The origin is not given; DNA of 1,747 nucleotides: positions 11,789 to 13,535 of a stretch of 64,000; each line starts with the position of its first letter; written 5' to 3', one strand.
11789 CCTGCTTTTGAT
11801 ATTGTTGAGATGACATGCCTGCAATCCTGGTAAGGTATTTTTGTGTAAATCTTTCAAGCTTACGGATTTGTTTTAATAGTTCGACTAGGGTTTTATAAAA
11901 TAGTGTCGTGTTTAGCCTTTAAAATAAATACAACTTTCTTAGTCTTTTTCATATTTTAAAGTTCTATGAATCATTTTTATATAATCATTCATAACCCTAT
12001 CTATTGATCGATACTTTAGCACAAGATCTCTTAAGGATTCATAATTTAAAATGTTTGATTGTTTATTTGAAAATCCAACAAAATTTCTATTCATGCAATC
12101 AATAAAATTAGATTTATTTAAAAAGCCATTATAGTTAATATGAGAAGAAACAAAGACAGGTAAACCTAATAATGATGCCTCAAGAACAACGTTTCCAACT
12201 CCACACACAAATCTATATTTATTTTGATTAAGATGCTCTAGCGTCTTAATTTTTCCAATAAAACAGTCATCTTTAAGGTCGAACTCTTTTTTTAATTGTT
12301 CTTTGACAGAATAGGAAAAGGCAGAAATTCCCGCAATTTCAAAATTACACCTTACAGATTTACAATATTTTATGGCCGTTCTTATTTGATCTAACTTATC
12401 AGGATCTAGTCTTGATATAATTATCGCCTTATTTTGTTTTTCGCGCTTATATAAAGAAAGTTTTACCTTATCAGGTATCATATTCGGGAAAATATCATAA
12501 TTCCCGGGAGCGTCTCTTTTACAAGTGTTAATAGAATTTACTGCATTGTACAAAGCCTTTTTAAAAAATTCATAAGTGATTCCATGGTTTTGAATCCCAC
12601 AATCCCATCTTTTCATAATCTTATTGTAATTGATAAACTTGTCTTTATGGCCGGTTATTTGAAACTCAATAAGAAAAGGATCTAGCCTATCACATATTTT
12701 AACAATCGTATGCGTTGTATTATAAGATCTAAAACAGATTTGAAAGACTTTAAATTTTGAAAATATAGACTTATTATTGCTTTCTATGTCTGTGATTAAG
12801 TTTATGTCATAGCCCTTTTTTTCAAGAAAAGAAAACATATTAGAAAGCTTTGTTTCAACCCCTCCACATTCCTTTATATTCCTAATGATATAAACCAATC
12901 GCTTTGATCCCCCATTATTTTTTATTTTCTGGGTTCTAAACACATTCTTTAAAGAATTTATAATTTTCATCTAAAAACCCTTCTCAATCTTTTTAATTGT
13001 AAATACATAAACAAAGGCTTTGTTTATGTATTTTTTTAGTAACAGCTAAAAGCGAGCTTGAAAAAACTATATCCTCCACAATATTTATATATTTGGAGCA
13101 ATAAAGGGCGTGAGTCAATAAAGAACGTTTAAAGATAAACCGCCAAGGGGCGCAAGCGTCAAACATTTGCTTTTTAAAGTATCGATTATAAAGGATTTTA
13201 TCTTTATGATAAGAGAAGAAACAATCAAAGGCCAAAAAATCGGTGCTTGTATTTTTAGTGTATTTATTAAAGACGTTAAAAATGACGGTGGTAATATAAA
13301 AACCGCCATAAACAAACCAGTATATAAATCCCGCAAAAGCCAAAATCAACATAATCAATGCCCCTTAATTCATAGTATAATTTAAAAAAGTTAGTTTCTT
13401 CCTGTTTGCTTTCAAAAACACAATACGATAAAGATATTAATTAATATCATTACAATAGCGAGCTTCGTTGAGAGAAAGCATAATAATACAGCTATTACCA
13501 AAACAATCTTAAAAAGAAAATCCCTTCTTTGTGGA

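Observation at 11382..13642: Glycosyltransferase mini-island bracketed by about 217-bp direct repeats that duplicate the psd 5' end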

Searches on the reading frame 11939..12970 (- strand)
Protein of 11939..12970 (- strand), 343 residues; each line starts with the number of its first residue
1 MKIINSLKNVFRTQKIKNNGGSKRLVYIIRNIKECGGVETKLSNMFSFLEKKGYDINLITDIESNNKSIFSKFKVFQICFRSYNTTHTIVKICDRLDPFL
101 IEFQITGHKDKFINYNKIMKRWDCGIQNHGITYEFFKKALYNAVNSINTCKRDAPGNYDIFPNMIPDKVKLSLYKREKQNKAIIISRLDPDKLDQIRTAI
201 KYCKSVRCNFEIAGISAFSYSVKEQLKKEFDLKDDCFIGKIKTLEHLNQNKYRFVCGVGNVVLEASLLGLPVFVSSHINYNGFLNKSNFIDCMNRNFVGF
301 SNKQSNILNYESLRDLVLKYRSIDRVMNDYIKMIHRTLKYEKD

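Call 7: search_protein_families(library=pfam, proteins=[window:11939-12970:-], max_evalue=0.1)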
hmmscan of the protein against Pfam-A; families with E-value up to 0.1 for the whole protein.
window:11939-12970:- (343 aa): 3 families
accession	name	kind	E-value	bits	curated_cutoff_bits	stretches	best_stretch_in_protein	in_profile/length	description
PF00534.26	Glycos_transf_1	-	0.001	19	26.4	1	175-277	11-124/172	Glycosyl transferases group 1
PF03698.18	UPF0180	-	0.089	13.4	25.4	0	37-61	4-28/77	Uncharacterised protein family (UPF0180)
PF14050.11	Nudc_N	-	0.096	13.1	31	0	32-52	10-30/60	N-terminal conserved domain of Nudc.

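Call 12: find_encoding_contigs(protein=window:11939-12970:-, flank=10000, max_places=10)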
Protein window:11939-12970:- (343 aa): 3 contigs read that carry it; 2 places shown.
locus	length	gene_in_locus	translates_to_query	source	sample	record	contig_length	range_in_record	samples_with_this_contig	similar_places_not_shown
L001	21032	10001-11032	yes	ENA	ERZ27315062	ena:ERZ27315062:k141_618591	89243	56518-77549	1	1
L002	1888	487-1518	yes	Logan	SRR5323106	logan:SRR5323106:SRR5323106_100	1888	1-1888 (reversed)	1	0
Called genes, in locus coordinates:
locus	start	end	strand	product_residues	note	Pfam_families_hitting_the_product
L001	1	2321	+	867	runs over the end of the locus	PF01627:Hpt, PF02895:H-kinase_dim, PF02518:HATPase_c, PF01584:CheW, PF00072:Response_reg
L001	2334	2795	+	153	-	PF01584:CheW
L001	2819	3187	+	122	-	PF00072:Response_reg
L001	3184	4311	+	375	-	PF00072:Response_reg, PF01339:CheB_methylest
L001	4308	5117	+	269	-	PF01739:CheR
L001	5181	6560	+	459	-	PF00206:Lyase_1, PF10415:FumaraseC_C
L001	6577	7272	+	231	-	-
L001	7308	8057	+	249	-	PF03524:CagX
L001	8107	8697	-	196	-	-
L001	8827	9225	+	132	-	PF01475:FUR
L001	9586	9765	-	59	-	-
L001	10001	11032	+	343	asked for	-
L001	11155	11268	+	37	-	-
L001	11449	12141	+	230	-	PF02666:PS_Dcarbxylase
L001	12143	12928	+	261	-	PF01066:CDP-OH_P_transf, PF08009:CDP-OH_P_tran_2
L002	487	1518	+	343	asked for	-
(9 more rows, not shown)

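Call 15: find_homologous_proteins(query=window:11939-12970:-)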
Query window:11939-12970:- (343 aa): 2 proteins with E <= 0.001 among 1238 candidates.
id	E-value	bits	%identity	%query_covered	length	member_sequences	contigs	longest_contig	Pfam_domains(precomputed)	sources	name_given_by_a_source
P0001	4.1e-226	767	100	100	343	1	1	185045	-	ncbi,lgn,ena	-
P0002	6.4e-9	54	25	93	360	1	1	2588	-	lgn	-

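Call 16: list_cluster_members(proteins=[window:11939-12970:-, window:10830-11522:-, window:13746-14144:-, window:14274-14864:+])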
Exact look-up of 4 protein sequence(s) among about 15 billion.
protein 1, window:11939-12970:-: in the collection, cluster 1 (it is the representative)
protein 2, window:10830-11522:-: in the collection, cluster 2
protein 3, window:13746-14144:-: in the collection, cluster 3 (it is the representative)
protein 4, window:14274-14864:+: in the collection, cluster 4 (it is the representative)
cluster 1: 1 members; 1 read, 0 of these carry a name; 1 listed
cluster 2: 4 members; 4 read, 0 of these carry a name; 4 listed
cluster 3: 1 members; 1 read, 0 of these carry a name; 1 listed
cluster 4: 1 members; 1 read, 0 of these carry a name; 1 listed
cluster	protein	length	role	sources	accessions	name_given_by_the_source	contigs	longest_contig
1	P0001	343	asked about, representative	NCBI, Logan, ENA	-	-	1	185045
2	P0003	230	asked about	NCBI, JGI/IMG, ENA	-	-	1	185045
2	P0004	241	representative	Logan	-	-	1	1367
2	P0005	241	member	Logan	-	-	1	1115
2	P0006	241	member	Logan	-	-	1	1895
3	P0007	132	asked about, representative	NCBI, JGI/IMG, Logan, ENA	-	-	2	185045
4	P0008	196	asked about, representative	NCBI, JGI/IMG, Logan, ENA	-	-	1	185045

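Call 23: find_encoding_contigs(protein=P0004, flank=6000, max_places=6)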
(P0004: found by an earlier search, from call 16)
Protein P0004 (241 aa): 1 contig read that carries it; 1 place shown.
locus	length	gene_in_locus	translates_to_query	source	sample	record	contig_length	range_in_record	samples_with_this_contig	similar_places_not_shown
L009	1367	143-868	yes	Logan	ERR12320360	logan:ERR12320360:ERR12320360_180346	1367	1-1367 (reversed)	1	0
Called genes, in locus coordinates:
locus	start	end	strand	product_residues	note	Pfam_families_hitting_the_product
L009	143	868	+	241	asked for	PF02666:PS_Dcarbxylase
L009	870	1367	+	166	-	?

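Call 24: find_encoding_contigs(protein=P0006, flank=6000, max_places=6)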
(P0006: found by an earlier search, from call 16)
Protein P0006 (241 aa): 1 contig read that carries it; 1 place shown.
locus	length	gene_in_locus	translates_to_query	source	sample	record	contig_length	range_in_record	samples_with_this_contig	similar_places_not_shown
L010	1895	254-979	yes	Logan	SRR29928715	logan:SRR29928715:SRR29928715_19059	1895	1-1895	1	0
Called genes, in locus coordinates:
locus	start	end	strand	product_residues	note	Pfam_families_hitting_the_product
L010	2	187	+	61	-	?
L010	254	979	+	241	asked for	PF02666:PS_Dcarbxylase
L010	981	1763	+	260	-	PF01066:CDP-OH_P_transf, PF08009:CDP-OH_P_tran_2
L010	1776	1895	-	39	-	?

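Call 25: find_encoding_contigs(protein=P0002, flank=6000, max_places=6)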
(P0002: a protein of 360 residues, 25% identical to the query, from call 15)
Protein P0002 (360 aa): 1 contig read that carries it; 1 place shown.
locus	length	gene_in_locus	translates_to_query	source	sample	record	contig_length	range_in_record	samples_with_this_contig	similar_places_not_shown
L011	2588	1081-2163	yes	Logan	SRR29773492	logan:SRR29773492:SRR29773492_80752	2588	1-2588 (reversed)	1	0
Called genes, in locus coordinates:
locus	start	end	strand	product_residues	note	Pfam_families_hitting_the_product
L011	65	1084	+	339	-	PF00535:Glycos_transf_2, PF10111:Glyco_tranf_2_2, PF13506:Glyco_transf_21 (faint), PF13641:Glyco_tranf_2_3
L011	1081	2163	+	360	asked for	-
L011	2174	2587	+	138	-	?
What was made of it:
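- Its one remote homologue with readable context sits between two GT2 genes in a glycan-type cluster (call 25).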

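Call 29: search_protein_families(library=pfam, proteins=[P0002], max_evalue=10)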
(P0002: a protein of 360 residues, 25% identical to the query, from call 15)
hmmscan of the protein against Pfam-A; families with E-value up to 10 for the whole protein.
P0002 (360 aa): 1 family
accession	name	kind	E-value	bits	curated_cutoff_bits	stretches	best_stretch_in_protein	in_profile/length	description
PF13439.12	Glyco_transf_4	-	0.0082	16.6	28.5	1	41-100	2-63/170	Glycosyltransferase Family 4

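Call 32: search_protein_representatives(protein=window:11939-12970:-)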
Query: 343 residues. Proteins with E-value up to 0.001 (for the whole library): 119; up to 1e-10: 70; up to 1e-30: 1. The best 119 are listed.
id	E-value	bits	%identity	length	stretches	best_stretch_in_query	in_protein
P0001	1.3e-226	767.4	100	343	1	1-343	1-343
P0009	1.9e-30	122.6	34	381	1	13-334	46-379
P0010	4.0e-30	121.5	32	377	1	20-333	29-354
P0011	2.6e-28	115.6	34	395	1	14-289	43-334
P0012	2.5e-26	109.0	31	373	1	3-306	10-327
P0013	2.6e-25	105.7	30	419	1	7-298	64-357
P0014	4.3e-25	105.0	31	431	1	13-296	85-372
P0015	1.0e-24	103.8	35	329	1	28-335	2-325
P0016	1.1e-24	103.6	31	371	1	3-298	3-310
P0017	1.2e-24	103.6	30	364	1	19-331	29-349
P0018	3.7e-23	98.7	31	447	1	15-303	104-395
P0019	4.3e-23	98.4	30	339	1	34-280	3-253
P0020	1.5e-22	96.7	32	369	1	19-307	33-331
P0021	7.3e-22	94.4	33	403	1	19-311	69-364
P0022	1.2e-21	93.7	29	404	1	25-340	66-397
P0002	2.0e-09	53.5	26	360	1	18-293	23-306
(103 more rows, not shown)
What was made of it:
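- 11939..12970 (-): Intact 343-aa GT-B (GT4-like) glycosyltransferase gene, co-oriented with psd. 119 remote homologues, best 34% identity (call 32).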

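Call 34: search_protein_families(library=pfam, alignment_id=A4, max_evalue=0.01)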
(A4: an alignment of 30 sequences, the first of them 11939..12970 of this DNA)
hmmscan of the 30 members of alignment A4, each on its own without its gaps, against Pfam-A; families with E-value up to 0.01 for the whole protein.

A. member 1, window:11939-12970:- (343 aa): 1 family
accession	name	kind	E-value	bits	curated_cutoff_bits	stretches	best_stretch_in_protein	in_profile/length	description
PF00534.26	Glycos_transf_1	-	0.001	19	26.4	1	175-277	11-124/172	Glycosyl transferases group 1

B. families by the number of members that match (of 30 scanned): 6 families
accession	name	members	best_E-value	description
PF13439.12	Glyco_transf_4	11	2e-06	Glycosyltransferase Family 4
PF13692.12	Glyco_trans_1_4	11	2.3e-06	Glycosyl transferases group 1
PF00534.26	Glycos_transf_1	10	5.4e-05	Glycosyl transferases group 1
PF09408.15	bCoV_S1_RBD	1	0.0036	Betacoronavirus spike glycoprotein S1, receptor binding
PF13579.12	Glyco_trans_4_4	1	0.0051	Glycosyl transferase 4-like domain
PF17021.10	Mei5_like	1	0.0083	Putative double-strand recombination repair-like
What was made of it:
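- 11939..12970 (-): Family members match Glyco_transf_4 / Glycos_transf_1 weakly (call 34).
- On GT-B fold glycosyltransferase (GT4-like): About a third of the 30 family members match weakly, best E=2e-6 (call 34).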

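Call 35: search_solved_structures(query=A4, max_evalue=1)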
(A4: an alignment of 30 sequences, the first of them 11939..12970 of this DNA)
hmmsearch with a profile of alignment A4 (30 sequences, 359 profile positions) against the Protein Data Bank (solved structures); distinct sequences matched with E-value up to 1: 6.
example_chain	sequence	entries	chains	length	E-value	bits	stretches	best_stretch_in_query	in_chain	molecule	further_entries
8x3q_C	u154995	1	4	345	0.00022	23.4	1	38-253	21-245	Glycosyl transferase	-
7fg9_A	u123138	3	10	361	0.00026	23.1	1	38-252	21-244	Glycosyl transferase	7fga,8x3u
4xyw_A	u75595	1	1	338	0.0022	20.1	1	162-247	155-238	O-antigen biosynthesis glycosyltransferase WbnH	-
5ze7_B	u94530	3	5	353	0.017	17.2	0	190-281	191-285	UDP-glucose:tetrahydrobiopterin glucosyltransferase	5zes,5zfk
5zer_A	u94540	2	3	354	0.017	17.2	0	190-281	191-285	UDP-glucose:tetrahydrobiopterin glucosyltransferase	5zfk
5d00_A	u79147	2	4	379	0.27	13.2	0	46-280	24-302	N-acetyl-alpha-D-glucosaminyl L-malate synthase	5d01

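Call 43: predict_structure(alignment_id=A4)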
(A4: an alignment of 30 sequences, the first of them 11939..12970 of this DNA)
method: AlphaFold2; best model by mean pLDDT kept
length: 343 residues; sequences in the alignment: 30
mean_pLDDT: 88.0   pTM: 0.87
mean pLDDT of the five models: 88.0, 86.6, 85.9, 85.2, 85.0
residues with pLDDT >= 90: 227; 70-90: 78; 50-70: 35; < 50: 3
segments of 3 or more residues with pLDDT < 50: none
pLDDT, mean of each block of 10 residues (from residue 1): 57 69 92 85 94 95 77 91 95 95 86 93 91 74 87 75 88 91 95 94 97 81 95 96 94 96 96 86 93 90 76 95 96 85 53
secondary structure, 60 per line:
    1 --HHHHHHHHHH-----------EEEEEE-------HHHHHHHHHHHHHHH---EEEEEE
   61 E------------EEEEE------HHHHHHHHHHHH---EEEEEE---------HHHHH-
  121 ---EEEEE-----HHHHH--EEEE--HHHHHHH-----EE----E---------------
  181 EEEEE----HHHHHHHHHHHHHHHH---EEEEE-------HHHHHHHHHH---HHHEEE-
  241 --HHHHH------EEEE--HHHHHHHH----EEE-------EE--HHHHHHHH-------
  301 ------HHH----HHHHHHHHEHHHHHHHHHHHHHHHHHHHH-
elements in order: H3-12 E24-29 H37-51 E55-61 E74-78 H85-96 E100-105 H115-119 E124-128 H134-138 E141-144 H147-153 E181-185 H190-205 E209-213 H221-230 E237-239 H243-247 E254-257 H260-267 E272-274 H286-293 H314-321 H323-342
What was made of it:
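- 11939..12970 (-): AF2 mean pLDDT is 88 (call 43).
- On GT-B fold glycosyltransferase (GT4-like): AF2 mean pLDDT 88, pTM 0.87 (call 43).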

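Call 47: fold_search(model_id=the predicted structure, library=pdb)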
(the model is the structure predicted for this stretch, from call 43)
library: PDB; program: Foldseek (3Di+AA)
matches with E <= 10: 1715; with E <= 0.001: 271
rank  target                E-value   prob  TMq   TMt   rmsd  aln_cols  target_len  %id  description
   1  3mbo_D                4.7e-09  1.00  0.62  0.58   6.1       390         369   13  Crystal Structure of the Glycosyltransferase BaBshA bound with UDP and L-malate (released 2010-09-29)
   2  5n80                  7.7e-09  1.00  0.57  0.55   7.2       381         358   13  glycosyltransferase LPS biosynthesis in complex with UDP (released 2018-03-14)
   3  3mbo_E                1.2e-08  1.00  0.62  0.57   6.3       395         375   12  Crystal Structure of the Glycosyltransferase BaBshA bound with UDP and L-malate (released 2010-09-29)
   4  5n7z                  1.8e-08  1.00  0.58  0.56   5.8       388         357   13  glycosyltransferase in LPS biosynthesis (released 2018-03-14)
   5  3ot5_A                1.9e-08  1.00  0.46  0.43  11.4       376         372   10  2.2 Angstrom Resolution Crystal Structure of putative UDP-N-acetylglucosamine 2-epimerase from Listeria monocytogenes (released 2010-09-22)
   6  7mi0                  3.5e-08  1.00  0.68  0.62   5.4       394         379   11  Crystal Structure of Glycosyltransferase from Rickettsia africae ESF-5 (released 2021-04-28)
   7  8x3q_D                3.7e-08  1.00  0.57  0.57   7.5       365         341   18  tll1591 with alpha-glucan 4sugar (released 2024-10-16)
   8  7fga_A                4.1e-08  1.00  0.60  0.60   7.3       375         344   16  Alpha-1,2-glucosyltransferase_UDP_sucrose_tll1591 (released 2022-06-01)
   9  5enz_B                4.1e-08  1.00  0.45  0.42   6.7       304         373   13  S. aureus MnaA-UDP co-structure (released 2016-04-27)
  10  9v0w_B                4.4e-08  1.00  0.59  0.57   7.0       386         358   13  UDP-Glc:tetrahydrobiopterin glucosyltransferase from Pseudanabaena sp. Chao 1811 (released 2025-11-26)
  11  4fkz_A                4.6e-08  1.00  0.43  0.39  13.5       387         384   10  Crystal structure of Bacillus subtilis UDP-GlcNAc 2-epimerase in complex with UDP-GlcNAc and UDP (released 2013-05-08)
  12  8x3q_A                5.7e-08  1.00  0.57  0.57   6.7       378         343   17  tll1591 with alpha-glucan 4sugar (released 2024-10-16)
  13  3mbo_C                6.8e-08  1.00  0.63  0.58   6.9       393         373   13  Crystal Structure of the Glycosyltransferase BaBshA bound with UDP and L-malate (released 2010-09-29)
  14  3mbo_F                7.9e-08  1.00  0.60  0.56   5.8       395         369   13  Crystal Structure of the Glycosyltransferase BaBshA bound with UDP and L-malate (released 2010-09-29)
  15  7fga_B                7.9e-08  1.00  0.58  0.58   6.7       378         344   17  Alpha-1,2-glucosyltransferase_UDP_sucrose_tll1591 (released 2022-06-01)
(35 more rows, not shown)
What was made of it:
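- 11939..12970 (-): Top Foldseek hits are BshA, LPS glycosyltransferases and Rickettsia africae GT 7mi0 (call 47).
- On GT-B fold glycosyltransferase (GT4-like): 271 PDB matches at E<=1e-3, and the best matches are GT-B enzymes, mostly GT4-type (call 47).
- Checked: The 343-aa ORF (11939-12970, minus) is confirmed as GT-B/GT4-like by structure prediction and fold search (calls 43, 47).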

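Call 57: search_protein_families(library=phrogs, proteins=[window:11939-12970:-], max_evalue=0.1)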
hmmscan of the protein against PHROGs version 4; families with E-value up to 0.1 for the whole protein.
window:11939-12970:- (343 aa): 1 family
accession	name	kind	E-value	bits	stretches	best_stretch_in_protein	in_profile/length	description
phrog_30282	-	unknown function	0.087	14.3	0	94-127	23-58/63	-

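Call 58: search_protein_families(library=ncbifam, proteins=[window:11939-12970:-], max_evalue=0.1)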
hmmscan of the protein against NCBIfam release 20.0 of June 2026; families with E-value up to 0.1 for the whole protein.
window:11939-12970:- (343 aa): 1 family
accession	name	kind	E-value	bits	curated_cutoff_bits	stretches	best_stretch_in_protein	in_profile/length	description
NF007396.0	PRK09922.1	equivalog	0.012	14.5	385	1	23-104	3-86/361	lipopolysaccharide 1,6-galactosyltransferase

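Call 61: find_related_loci(query=A4, collection=viral_contigs, flank=5000)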
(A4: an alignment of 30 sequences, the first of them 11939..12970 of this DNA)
Query A4 (343 aa) in viral_contigs; peptide patterns used: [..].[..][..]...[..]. (x = any residue, [..] = any of these).
17 stretches matched a pattern, but none encodes a relative of the query by tblastn (E <= 1e-3).

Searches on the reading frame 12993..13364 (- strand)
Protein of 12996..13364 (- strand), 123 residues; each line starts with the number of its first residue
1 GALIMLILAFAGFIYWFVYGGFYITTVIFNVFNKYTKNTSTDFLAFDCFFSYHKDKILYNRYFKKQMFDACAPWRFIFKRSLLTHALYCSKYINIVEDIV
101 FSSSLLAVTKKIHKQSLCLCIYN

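Call 7: search_protein_families(library=pfam, proteins=[window:12993-13358:-], max_evalue=0.1)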
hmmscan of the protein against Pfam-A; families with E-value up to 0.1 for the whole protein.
window:12993-13358:- (121 aa): 0 families

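Call 29: search_protein_families(library=pfam, proteins=[window:12996-13364:-], max_evalue=10)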
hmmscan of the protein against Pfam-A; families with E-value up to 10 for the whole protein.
seq(123 aa): 0 families

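Call 37: find_homologous_proteins(query=window:12996-13364:-, max_evalue=1)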
Query seq(123 aa) (123 aa): 1 proteins with E <= 1 among 7 candidates.
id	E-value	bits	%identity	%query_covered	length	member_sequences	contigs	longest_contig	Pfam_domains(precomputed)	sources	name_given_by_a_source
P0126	1.1e-73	263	100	97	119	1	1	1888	-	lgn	-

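Call 57: search_protein_families(library=phrogs, proteins=[window:12996-13364:-], max_evalue=0.1)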
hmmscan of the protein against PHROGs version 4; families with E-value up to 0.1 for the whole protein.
seq(123 aa): 0 families

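Call 58: search_protein_families(library=ncbifam, proteins=[window:12996-13364:-], max_evalue=0.1)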
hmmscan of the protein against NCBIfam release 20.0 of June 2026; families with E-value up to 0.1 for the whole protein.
seq(123 aa): 0 families

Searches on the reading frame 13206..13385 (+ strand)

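Call 57: search_protein_families(library=phrogs, proteins=[window:13206-13385:+], max_evalue=0.1)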
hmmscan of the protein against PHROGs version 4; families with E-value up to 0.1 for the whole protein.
window:13206-13385:+ (59 aa): 1 family
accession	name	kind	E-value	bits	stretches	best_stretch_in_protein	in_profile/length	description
phrog_15950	-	unknown function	0.029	15.5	1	11-52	8-48/145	-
